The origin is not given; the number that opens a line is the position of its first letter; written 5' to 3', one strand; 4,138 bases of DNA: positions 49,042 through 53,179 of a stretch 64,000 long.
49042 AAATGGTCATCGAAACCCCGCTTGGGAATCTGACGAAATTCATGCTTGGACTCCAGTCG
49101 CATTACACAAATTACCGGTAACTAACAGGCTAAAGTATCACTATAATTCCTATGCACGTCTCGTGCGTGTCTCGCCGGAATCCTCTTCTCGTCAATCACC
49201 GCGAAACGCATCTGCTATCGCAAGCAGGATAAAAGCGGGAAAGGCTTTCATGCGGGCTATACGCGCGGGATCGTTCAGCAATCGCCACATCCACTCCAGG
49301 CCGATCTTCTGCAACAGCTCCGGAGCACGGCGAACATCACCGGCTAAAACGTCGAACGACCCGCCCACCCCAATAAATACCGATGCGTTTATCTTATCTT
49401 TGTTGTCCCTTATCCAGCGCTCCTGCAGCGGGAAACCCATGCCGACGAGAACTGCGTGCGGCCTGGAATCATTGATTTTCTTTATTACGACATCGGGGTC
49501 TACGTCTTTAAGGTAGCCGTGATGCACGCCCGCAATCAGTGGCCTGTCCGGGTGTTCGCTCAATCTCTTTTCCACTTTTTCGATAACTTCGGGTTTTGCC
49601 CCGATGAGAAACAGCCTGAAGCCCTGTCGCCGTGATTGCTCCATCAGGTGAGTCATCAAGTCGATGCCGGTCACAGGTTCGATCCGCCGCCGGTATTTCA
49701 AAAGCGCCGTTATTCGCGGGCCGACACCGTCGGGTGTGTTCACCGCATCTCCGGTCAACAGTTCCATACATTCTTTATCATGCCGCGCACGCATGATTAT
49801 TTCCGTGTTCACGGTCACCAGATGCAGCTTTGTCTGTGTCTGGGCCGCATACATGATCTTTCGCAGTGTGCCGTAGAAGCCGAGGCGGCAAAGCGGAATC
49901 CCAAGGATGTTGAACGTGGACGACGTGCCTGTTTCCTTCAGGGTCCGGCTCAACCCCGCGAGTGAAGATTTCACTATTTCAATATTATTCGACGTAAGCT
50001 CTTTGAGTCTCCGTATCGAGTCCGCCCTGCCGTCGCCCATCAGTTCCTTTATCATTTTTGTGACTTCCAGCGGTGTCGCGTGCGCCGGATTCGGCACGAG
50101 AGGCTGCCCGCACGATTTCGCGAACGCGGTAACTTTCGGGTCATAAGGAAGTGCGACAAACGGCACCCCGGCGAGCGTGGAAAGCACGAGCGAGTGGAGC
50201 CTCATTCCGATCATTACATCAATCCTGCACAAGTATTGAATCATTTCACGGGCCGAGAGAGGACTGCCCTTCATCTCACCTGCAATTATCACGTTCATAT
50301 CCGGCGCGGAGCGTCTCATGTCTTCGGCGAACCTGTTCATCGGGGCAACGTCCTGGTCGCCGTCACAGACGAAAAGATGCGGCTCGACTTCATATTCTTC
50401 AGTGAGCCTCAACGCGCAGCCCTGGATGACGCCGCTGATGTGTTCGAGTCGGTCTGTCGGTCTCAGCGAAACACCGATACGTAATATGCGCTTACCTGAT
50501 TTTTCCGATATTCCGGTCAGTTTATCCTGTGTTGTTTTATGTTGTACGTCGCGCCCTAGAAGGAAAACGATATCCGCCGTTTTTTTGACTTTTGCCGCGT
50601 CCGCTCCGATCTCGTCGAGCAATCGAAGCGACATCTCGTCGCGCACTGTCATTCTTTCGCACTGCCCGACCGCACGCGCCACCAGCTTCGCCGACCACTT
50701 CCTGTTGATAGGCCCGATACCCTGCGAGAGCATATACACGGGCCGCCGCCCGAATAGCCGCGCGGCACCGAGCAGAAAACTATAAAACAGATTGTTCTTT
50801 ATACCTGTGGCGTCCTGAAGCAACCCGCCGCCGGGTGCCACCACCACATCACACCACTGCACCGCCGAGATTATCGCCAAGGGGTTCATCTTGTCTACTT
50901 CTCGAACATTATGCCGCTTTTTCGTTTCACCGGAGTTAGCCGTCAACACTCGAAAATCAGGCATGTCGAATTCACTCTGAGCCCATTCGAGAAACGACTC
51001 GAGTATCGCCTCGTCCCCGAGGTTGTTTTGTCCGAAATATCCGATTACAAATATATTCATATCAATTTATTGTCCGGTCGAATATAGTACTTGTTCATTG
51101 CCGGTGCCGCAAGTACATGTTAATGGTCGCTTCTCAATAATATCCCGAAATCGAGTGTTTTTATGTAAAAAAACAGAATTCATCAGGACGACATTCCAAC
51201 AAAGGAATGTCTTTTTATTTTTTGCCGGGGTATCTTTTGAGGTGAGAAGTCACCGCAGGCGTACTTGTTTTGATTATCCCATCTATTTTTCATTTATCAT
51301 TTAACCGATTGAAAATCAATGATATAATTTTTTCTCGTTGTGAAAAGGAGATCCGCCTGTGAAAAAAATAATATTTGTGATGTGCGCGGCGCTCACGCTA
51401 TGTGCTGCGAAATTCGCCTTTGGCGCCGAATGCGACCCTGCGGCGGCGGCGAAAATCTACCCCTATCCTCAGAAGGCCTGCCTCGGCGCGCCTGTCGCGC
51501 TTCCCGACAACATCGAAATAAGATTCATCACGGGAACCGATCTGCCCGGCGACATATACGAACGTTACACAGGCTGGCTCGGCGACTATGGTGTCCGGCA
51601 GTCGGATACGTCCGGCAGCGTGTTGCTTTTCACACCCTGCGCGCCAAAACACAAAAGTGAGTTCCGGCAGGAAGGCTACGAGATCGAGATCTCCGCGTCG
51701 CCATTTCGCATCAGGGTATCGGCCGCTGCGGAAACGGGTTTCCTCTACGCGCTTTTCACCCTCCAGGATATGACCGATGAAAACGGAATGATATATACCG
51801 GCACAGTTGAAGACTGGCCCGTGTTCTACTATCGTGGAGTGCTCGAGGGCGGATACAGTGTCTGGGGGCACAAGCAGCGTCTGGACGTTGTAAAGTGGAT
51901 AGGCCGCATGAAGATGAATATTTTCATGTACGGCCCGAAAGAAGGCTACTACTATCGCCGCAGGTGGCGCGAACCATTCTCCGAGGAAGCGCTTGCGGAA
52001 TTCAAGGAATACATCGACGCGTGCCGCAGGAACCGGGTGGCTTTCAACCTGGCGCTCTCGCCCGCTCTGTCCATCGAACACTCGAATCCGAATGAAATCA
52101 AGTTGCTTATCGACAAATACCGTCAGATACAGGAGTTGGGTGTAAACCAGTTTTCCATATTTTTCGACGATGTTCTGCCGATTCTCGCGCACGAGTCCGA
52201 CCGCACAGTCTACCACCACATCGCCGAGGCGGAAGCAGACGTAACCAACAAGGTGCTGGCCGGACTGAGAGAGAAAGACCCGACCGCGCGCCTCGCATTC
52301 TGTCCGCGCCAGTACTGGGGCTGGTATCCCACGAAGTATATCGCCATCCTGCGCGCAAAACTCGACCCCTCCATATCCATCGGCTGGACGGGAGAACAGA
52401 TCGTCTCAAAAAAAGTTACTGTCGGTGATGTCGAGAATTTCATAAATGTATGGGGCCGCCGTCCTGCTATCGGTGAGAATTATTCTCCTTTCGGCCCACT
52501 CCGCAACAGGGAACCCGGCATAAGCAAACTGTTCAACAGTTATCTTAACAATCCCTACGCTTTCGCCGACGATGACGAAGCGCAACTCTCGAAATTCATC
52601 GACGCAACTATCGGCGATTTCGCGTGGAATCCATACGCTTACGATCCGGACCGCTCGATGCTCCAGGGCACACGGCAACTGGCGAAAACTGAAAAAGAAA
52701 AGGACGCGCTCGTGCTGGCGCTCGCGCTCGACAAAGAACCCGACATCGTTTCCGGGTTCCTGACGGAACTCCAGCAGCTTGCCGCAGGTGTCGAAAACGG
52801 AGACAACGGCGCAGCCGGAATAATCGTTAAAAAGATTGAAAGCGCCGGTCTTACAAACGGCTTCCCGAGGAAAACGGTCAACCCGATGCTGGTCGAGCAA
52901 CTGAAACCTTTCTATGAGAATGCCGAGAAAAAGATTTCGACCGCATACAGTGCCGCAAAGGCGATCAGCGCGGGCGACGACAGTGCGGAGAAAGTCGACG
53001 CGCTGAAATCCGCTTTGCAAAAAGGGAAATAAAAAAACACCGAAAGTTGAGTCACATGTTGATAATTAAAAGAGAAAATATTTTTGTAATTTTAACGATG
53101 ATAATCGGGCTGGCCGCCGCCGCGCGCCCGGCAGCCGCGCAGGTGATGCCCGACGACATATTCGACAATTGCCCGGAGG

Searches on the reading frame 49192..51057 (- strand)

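Call 37: search_protein_families(library=pfam, proteins=[window:49192-51057:-], max_evalue=0.00001)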
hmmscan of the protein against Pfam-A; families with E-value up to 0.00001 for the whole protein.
window:49192-51057:- (621 aa): 2 families
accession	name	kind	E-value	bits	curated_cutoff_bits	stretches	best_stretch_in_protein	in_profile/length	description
PF03808.19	Glyco_tran_WecG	-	2.1e-53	181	27.4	1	439-603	3-167/168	Glycosyl transferase WecG/TagA/CpsF family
PF04230.19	PS_pyruv_trans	-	1.6e-33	117.3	25.3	1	12-307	1-280/280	Polysaccharide pyruvyl transferase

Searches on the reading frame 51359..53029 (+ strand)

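Call 37: search_protein_families(library=pfam, proteins=[window:51359-53029:+], max_evalue=0.00001)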
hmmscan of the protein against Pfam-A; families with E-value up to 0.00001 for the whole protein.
window:51359-53029:+ (557 aa): 1 family
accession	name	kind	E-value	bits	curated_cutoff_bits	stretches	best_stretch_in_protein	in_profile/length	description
PF07555.19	NAGidase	-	6.2e-62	210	25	1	159-451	1-290/295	beta-N-acetylglucosaminidase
